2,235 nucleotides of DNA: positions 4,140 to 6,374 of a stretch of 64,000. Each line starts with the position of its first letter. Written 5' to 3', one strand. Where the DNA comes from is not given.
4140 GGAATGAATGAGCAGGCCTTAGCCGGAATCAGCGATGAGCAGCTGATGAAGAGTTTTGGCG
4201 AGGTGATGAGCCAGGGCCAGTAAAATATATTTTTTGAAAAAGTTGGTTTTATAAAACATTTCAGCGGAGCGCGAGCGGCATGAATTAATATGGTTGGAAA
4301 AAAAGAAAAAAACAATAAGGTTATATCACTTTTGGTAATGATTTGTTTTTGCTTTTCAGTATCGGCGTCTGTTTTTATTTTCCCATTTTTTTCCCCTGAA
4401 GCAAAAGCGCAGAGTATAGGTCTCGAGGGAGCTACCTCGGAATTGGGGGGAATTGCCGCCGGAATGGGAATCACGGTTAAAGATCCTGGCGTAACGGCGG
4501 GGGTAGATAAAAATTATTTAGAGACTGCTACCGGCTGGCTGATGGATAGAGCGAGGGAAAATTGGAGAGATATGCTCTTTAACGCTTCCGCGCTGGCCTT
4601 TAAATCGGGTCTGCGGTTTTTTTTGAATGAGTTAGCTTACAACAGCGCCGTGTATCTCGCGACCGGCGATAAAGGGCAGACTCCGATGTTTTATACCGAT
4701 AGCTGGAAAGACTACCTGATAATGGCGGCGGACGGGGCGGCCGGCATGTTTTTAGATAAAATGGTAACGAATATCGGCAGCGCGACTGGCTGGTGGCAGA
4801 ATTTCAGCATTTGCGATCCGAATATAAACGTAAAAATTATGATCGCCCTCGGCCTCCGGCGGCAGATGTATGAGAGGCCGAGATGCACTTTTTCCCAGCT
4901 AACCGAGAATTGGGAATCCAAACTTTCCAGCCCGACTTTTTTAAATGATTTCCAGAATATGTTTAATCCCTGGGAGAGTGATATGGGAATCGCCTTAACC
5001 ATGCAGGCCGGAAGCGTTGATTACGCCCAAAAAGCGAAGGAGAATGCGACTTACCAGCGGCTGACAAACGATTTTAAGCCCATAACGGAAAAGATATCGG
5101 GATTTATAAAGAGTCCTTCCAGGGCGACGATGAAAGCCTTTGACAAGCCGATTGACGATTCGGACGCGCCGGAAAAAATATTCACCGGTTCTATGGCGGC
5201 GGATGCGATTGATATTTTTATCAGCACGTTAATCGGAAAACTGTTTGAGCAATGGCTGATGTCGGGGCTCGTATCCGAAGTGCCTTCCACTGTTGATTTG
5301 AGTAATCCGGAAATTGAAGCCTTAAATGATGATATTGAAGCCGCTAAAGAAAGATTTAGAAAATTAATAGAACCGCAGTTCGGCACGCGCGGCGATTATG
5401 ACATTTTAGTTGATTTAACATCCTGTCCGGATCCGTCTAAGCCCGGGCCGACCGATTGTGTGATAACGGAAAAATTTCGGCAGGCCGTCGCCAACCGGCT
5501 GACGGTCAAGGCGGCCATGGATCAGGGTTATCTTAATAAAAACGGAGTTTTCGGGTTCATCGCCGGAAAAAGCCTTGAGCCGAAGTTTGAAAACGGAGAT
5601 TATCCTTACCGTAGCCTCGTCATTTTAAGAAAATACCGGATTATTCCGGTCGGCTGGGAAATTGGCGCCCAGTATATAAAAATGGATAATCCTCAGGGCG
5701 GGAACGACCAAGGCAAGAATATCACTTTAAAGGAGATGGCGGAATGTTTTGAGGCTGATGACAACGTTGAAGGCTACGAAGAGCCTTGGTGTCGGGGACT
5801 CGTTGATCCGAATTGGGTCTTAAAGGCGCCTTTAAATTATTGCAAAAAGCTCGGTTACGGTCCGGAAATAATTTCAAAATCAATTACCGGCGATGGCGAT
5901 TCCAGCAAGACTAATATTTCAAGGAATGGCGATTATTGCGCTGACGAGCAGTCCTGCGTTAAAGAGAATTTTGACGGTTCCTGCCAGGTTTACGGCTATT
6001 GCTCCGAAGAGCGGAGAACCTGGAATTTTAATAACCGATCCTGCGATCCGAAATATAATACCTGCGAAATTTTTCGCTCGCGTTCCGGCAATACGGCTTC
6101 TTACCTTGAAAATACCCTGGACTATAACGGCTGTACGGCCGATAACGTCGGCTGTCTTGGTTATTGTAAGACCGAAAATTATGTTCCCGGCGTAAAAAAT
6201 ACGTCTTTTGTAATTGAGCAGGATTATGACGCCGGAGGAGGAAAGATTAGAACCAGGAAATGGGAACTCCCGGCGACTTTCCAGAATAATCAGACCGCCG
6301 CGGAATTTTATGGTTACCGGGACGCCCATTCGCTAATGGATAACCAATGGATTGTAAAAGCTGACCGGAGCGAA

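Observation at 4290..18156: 3105-aa Cys-rich giant secreted protein followed by a 2-TM protein, a 912-aa polytopic membrane protein and a 307-aa protein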

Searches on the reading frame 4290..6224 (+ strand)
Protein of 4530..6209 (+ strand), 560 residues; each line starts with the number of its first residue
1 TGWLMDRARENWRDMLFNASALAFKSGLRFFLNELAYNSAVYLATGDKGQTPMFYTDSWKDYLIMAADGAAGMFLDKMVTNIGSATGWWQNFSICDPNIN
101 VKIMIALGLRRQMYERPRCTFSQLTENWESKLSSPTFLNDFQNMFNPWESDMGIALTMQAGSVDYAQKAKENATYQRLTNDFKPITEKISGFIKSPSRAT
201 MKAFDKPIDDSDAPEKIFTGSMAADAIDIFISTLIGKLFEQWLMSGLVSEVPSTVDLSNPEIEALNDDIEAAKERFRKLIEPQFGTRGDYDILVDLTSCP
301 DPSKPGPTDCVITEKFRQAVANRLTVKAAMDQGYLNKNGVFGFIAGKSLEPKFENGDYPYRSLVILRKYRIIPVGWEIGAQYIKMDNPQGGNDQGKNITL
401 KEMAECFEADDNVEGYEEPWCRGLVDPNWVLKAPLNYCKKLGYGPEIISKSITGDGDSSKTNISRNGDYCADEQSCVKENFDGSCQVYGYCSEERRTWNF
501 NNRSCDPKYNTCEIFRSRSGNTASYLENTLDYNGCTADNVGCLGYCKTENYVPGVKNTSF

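Call 61: predict_structure(alignment_id=A6)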
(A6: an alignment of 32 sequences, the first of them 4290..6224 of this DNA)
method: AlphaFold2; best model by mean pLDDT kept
length: 645 residues; sequences in the alignment: 32
mean_pLDDT: 51.7   pTM: 0.34
mean pLDDT of the five models: 51.7, 50.6, 46.6, 44.9, 44.3
residues with pLDDT >= 90: 29; 70-90: 104; 50-70: 121; < 50: 391
segments of 3 or more residues with pLDDT < 50: 1-7, 27-85, 87-133, 158-201, 203-205, 223-227, 229-234, 263-368, 468-473, 491-494, 516-525, 549-557, 559-563, 567-645
pLDDT, mean of each block of 10 residues (from residue 1): 43 74 54 36 30 30 30 40 45 37 38 41 37 55 59 53 43 42 38 34 52 59 48 53 65 64 44 40 43 40 41 38 36 36 35 37 40 82 75 91 87 93 84 86 82 81 67 69 76 57 79 58 51 66 54 45 46 36 41 36 36 41 37 36 27
secondary structure, 60 per line:
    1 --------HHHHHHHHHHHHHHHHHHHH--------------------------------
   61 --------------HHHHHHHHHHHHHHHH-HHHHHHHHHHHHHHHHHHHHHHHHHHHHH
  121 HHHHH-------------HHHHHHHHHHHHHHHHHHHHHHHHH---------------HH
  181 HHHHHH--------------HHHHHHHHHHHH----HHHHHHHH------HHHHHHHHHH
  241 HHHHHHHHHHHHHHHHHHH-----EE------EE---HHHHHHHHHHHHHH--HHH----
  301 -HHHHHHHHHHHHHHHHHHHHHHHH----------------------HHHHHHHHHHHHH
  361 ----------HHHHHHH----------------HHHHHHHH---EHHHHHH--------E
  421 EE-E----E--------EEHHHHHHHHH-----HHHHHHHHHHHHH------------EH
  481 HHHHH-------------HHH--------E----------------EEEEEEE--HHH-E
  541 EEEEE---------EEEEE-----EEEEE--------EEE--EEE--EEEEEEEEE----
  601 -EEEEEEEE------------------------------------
elements in order (helices of 4 or more, strands of 3 or more residues): H9-28 H75-90 H92-125 H139-163 H179-186 H201-212 H217-224 H231-259 H278-291 H302-325 H348-360 H371-377 H394-401 H406-411 E420-422 H440-448 H454-466 H480-485 E527-533 E540-545 E555-559 E565-569 E578-580 E583-585 E588-596 E602-609

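Call 67: fold_search(model_id=the predicted structure, library=pdb)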
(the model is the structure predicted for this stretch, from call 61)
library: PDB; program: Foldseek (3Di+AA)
matches with E <= 10: 12; with E <= 0.001: 0
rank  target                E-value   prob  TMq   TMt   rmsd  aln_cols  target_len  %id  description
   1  8b3d_c                2.3e+00  0.05  0.05  0.11  31.4       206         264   12  Structure of the Pol II-TCR-ELOF1 complex. (released 2023-09-27)
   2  1toc_R                5.9e+00  0.02  0.03  0.13  18.2       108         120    9  STRUCTURE OF SERINE PROTEINASE (released 1997-07-23)
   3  9hny_FI               5.9e+00  0.01  0.06  0.10  31.6       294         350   14  Mitoribosomal small subunit in complex with Mettl15 and Mettl17 (released 2025-03-26)
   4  9fqr_FA               6.3e+00  0.01  0.07  0.12  46.3       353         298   12  96-nm repeat of axonemal doublet microtubules from bovine sperm (released 2025-03-26)
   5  6sg9_FI               6.6e+00  0.01  0.05  0.07  28.5       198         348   14  Head domain of the mt-SSU assemblosome from Trypanosoma brucei (released 2019-09-18)
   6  8snb_1H               7.8e+00  0.01  0.06  0.09  56.4       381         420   12  atomic model of sea urchin sperm doublet microtubule (48-nm periodicity) (released 2023-06-28)
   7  5lnl_I                8.3e+00  0.02  0.03  0.15  19.9       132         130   11  Crystal structure of Hsf 1608-1749 putative domain 1 (released 2017-02-15)
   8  6jcy_F                8.3e+00  0.01  0.05  0.15  27.6       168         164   15  Mycobacterium tuberculosis RNA polymerase transcription initiation open complex with a chimeric ECF sigma factor sigH/ (released 2019-05-29)
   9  8iyj_T3               8.3e+00  0.01  0.06  0.08  61.6       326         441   13  Cryo-EM structure of the 48-nm repeat doublet microtubule from mouse sperm (released 2023-07-05)
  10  8a5q_X                9.2e+00  0.04  0.03  0.30  13.5        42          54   14  Structure of Arp4-Ies4-N-actin-Arp8-Ino80HSA subcomplex (A-module) of Chaetomium thermophilum INO80 on straight DNA (released 2022-12-14)
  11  5lnl_D                9.2e+00  0.02  0.03  0.13  15.2       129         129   10  Crystal structure of Hsf 1608-1749 putative domain 1 (released 2017-02-15)
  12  8rve_C                9.2e+00  0.02  0.07  0.13  77.9       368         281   12  Vimentin intermediate filament (released 2024-04-10)

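Call 83: search_protein_representatives(protein=window:4530-6209:+)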
Query: 560 residues. Proteins with E-value up to 0.001 (for the whole library): 1276; up to 1e-10: 1169; up to 1e-30: 988. The best 150 are listed.
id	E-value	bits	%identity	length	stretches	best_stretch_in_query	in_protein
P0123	1.1e-243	826.3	66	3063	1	12-559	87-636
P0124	5.6e-190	649.0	54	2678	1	10-547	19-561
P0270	2.8e-185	633.4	54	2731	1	3-552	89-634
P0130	2.5e-177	607.2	52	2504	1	15-557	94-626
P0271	3.6e-173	593.5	51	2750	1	11-554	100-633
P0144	3.7e-173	593.4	54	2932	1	18-548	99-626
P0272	5.5e-173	592.9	54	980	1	19-551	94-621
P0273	1.2e-170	585.1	52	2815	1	20-552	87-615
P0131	1.1e-168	578.7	53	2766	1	20-547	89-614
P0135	1.2e-167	575.3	53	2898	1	9-548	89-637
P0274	2.4e-167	574.2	51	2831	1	9-550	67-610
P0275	1.9e-166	571.2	52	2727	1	10-551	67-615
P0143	7.0e-166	569.4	50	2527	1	9-551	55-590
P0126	2.6e-165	567.5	50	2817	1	10-548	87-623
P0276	2.9e-165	567.4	51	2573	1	3-556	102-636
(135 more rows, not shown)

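Call 97: search_solved_structures(query=A6, max_evalue=1)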
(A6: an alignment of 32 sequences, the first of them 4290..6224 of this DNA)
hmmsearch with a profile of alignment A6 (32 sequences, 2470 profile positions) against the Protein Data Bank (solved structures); distinct sequences matched with E-value up to 1: 14.
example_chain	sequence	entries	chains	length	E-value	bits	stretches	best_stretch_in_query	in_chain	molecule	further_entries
4xup_A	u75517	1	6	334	1.5e-06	29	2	636-773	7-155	Endo-1,4-beta-xylanase C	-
1gui_A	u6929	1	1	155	0.0009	19.7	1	1147-1226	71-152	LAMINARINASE 16A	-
4q8k_A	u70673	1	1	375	0.0011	19.4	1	640-775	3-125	Alginase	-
8xmz_A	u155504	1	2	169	0.0012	19.2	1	636-769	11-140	T9SS C-terminal target domain-containing protein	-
4xuo_A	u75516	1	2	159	0.0017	18.8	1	637-772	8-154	Endo-1,4-beta-xylanase C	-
2zew_A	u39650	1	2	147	0.0043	17.5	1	1841-1952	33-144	S-layer associated multidomain endoglucanase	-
2zey_A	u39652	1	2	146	0.0043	17.4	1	1841-1952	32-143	S-layer associated multidomain endoglucanase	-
2zex_A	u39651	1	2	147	0.0044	17.4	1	1841-1952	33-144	S-layer associated multidomain endoglucanase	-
3oea_A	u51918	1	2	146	0.0049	17.3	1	1841-1952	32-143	S-layer associated multidomain endoglucanase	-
3oeb_A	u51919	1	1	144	0.0053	17.2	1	1841-1952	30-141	S-layer associated multidomain endoglucanase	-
2zez_A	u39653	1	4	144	0.18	12.1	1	1845-1952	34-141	S-layer associated multidomain endoglucanase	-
1h6y_A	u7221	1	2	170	0.51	10.6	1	1096-1223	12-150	ENDO-1,4-BETA-XYLANASE Y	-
1dyo_A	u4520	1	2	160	0.65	10.2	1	1096-1193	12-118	ENDO-1,4-BETA-XYLANASE Y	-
1h6x_A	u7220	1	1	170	0.68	10.2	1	1096-1192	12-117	ENDO-1,4-BETA-XYLANASE Y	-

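Call 107: find_related_loci(query=A6, collection=metagenome_contigs, flank=10000)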
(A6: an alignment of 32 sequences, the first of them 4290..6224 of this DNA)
Query A6 (645 aa) in metagenome_contigs; peptide patterns used: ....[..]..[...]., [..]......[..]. (x = any residue, [..] = any of these).
471 stretches matched a pattern; 308 encode a relative of the query (tblastn E <= 1e-3); the best 80 are kept; 80 distinct loci.
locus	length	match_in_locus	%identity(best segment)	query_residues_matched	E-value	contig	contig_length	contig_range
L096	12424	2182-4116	59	5-645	0e+0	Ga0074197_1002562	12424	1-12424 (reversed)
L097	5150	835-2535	53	61-632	0e+0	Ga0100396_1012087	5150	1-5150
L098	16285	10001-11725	52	55-632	0e+0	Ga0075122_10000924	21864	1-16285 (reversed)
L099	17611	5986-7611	54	90-626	0e+0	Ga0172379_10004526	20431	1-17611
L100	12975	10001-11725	50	61-645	0e+0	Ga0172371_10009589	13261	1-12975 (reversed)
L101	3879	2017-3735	49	61-634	0e+0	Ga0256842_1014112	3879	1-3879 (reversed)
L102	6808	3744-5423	49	73-631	0e+0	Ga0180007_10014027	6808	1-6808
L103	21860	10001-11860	48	4-627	2e-178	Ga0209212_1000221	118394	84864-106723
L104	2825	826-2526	48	61-634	0e+0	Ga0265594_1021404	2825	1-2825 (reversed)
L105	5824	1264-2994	49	48-631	7e-177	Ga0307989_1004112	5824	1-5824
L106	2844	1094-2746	49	74-632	0e+0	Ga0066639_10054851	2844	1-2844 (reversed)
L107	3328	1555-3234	47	57-631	0e+0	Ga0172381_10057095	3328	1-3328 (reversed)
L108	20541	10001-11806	45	5-627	4e-171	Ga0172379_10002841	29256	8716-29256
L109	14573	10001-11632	48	81-632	1e-170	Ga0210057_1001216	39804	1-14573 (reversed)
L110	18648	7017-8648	48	81-632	1e-170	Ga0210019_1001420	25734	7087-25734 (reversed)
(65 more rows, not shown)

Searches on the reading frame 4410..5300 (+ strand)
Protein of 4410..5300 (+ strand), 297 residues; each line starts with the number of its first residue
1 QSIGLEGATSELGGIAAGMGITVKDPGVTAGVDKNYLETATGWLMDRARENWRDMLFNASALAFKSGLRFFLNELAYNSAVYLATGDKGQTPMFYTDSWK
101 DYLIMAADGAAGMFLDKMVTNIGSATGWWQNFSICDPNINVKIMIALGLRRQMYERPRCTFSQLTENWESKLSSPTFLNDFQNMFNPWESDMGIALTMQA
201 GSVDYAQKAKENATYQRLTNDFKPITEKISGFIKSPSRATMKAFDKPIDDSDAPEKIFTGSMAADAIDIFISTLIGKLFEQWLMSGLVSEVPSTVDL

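Call 82: search_protein_families(library=pfam, proteins=[window:4410-5300:+], max_evalue=1)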
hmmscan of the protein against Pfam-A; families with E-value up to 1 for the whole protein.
window:4410-5300:+ (297 aa): 0 families
